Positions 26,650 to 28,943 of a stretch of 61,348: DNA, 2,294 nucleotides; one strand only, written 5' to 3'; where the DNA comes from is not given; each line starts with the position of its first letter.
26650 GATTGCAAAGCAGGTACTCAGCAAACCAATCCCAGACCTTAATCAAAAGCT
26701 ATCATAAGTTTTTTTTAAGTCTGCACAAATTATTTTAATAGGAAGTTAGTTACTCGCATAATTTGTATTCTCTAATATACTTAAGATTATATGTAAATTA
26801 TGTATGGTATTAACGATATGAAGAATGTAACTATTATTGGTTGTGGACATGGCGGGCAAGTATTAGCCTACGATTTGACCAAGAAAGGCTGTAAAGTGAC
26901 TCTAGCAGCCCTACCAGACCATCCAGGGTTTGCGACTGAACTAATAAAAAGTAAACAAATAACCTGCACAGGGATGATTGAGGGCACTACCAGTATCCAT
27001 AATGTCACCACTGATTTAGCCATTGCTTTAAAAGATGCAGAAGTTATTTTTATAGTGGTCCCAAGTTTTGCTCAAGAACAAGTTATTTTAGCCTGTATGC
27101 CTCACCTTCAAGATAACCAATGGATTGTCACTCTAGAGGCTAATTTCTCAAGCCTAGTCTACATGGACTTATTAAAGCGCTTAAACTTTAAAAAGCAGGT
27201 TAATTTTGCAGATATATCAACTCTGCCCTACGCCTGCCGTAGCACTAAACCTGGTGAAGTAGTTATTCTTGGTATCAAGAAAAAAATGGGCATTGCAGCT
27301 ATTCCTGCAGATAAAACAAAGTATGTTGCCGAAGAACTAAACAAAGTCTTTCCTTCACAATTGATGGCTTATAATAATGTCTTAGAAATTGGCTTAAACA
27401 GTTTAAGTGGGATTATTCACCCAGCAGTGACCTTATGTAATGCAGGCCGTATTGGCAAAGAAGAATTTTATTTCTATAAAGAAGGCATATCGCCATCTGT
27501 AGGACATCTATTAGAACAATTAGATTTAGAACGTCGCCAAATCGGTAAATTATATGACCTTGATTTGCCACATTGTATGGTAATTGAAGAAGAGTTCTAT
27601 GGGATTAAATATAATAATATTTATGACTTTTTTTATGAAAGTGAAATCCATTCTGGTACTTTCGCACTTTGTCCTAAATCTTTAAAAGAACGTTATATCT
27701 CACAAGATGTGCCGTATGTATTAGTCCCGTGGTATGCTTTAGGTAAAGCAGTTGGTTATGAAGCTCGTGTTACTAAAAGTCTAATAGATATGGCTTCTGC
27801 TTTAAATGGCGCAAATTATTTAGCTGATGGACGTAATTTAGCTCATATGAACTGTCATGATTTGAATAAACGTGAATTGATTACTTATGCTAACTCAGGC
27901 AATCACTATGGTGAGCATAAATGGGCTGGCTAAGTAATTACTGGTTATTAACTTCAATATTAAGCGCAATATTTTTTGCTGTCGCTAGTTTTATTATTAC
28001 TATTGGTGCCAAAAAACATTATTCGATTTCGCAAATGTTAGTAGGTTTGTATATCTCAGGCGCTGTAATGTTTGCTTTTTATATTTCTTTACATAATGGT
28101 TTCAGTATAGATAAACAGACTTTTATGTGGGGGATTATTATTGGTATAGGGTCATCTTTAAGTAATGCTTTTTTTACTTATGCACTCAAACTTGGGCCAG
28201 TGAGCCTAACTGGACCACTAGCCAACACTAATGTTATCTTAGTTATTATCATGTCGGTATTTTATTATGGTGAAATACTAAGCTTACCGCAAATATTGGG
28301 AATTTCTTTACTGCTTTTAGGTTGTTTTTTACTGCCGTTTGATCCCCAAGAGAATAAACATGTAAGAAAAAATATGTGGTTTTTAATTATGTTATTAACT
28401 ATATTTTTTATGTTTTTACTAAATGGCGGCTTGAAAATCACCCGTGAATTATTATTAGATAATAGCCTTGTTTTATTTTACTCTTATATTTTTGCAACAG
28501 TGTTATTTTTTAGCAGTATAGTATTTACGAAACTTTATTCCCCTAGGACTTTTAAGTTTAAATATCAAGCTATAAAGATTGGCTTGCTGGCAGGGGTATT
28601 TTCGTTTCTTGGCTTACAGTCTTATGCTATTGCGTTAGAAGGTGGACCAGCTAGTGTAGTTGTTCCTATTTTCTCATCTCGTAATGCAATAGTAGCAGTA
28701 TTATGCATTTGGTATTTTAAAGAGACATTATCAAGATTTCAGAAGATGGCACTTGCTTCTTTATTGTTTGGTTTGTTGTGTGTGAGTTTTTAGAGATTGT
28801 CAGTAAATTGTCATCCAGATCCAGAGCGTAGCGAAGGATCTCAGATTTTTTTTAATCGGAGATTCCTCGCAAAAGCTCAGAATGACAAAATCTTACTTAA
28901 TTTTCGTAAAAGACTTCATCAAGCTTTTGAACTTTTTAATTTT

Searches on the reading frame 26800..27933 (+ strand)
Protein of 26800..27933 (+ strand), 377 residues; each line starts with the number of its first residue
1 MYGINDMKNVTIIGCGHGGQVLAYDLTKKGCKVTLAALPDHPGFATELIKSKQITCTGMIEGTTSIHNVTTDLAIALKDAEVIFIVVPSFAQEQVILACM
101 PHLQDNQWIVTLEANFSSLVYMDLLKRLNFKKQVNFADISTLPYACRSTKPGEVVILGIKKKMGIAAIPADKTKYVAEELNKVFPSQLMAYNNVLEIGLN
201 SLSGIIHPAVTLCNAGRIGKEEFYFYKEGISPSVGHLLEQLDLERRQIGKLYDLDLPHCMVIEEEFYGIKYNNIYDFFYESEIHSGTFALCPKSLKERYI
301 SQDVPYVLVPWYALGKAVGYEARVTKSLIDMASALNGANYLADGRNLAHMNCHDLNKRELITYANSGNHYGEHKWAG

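Call 55: search_protein_families(library=pfam, proteins=[window:26800-27933:+], max_evalue=0.001)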
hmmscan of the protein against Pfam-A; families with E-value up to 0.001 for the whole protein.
window:26800-27933:+ (377 aa): 5 families
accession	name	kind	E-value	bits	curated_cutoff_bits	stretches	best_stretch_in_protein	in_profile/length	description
PF02317.23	Octopine_DH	-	1.1e-35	123.3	30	1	191-335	2-149/150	NAD/NADP octopine/nopaline dehydrogenase, alpha-helical domain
PF01210.29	NAD_Gly3P_dh_N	-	2.6e-07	31.2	23.1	1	9-112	1-102/158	NAD-dependent glycerol-3-phosphate dehydrogenase N-terminus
PF02558.23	ApbA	-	2.7e-07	30.8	22.2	1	10-112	1-99/150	Ketopantoate reductase PanE/ApbA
PF03807.23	F420_oxidored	-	6.9e-05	23.8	21.6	1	10-111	2-90/94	NADP oxidoreductase coenzyme F420-dependent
PF07991.19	KARI_N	-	0.00045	20.3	20.6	0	8-109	5-91/165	Acetohydroxy acid isomeroreductase, NADPH-binding domain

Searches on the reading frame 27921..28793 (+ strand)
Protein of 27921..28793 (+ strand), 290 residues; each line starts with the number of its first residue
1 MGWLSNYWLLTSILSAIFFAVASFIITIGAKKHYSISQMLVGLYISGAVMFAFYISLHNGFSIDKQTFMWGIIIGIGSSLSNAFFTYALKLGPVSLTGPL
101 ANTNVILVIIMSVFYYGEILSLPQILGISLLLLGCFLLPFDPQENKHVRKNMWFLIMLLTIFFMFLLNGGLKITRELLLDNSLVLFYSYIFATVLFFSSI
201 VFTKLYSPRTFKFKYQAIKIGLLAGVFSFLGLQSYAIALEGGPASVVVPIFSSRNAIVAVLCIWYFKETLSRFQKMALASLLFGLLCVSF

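Call 72: search_protein_families(library=pfam, proteins=[window:27921-28793:+], max_evalue=0.01)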
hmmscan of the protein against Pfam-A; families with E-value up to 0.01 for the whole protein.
window:27921-28793:+ (290 aa): 1 family
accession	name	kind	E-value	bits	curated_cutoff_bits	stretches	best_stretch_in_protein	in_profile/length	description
PF00892.27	EamA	-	1.4e-19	71.2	28.2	2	7-138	2-133/135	EamA-like transporter family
